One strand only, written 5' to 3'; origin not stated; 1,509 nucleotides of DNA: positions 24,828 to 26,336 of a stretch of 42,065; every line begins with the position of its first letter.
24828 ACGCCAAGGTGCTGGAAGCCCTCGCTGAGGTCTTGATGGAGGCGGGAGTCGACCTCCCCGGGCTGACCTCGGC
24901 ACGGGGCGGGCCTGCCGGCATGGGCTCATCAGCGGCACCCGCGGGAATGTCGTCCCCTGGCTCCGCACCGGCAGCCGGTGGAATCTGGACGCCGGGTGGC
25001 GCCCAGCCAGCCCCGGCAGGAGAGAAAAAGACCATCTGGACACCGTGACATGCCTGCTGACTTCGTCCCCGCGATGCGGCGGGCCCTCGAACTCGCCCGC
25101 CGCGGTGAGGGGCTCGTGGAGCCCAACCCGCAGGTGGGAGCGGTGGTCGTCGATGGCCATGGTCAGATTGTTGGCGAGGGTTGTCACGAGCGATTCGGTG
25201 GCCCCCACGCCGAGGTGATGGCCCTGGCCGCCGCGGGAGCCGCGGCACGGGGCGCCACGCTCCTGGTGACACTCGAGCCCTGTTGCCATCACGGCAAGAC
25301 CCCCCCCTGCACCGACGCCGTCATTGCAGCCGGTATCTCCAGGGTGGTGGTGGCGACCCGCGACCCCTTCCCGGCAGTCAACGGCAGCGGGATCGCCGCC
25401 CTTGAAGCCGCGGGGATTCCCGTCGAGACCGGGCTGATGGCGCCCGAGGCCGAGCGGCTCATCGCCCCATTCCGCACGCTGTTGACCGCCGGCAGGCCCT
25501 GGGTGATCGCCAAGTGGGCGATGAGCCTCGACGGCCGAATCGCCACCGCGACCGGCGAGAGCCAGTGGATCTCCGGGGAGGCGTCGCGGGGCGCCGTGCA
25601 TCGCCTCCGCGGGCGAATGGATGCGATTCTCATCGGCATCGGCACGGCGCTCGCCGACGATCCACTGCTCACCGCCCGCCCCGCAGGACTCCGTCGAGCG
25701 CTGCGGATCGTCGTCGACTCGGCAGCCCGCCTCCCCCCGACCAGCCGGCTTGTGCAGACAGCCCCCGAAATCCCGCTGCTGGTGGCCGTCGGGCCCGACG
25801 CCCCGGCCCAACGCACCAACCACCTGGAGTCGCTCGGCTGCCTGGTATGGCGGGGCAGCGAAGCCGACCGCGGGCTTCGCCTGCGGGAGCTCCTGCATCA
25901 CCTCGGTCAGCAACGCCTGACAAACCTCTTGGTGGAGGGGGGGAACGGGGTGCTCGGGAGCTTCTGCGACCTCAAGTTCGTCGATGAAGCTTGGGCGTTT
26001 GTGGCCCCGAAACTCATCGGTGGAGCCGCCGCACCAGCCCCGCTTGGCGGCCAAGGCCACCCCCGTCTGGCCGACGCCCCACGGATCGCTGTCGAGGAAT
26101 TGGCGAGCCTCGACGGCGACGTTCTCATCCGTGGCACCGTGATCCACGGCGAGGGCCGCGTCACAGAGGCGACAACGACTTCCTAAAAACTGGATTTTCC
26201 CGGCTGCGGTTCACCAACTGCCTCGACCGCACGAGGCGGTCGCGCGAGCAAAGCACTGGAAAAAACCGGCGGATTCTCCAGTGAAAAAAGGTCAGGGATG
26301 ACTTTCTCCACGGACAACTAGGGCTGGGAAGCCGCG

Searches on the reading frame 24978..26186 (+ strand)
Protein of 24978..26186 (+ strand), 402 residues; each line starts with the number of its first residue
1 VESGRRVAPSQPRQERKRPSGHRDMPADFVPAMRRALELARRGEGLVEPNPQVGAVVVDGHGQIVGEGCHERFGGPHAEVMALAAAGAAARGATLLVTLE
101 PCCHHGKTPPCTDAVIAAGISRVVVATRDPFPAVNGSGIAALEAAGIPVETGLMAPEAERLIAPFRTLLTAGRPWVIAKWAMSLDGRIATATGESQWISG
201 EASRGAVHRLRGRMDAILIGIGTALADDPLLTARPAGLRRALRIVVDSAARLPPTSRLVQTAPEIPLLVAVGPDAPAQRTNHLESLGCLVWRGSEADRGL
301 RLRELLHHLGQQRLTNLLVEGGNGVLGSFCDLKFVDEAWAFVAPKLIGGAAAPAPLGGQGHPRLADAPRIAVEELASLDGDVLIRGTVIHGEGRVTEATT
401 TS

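Call 27: search_protein_families(library=pfam, proteins=[window:24978-26186:+], max_evalue=0.01)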
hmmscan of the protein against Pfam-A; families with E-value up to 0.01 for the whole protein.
window:24978-26186:+ (402 aa): 3 families
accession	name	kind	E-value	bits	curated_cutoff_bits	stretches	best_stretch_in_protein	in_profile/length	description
PF01872.23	RibD_C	-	1.9e-42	145.7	24.1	1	174-368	1-181/197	RibD C-terminal domain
PF00383.29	dCMP_cyt_deam_1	-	1.8e-18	66.7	25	1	32-126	7-101/102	Cytidine and deoxycytidylate deaminase zinc-binding region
PF14437.12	MafB19-deam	-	6.2e-07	29.8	27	1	33-142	7-116/142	MafB19-like deaminase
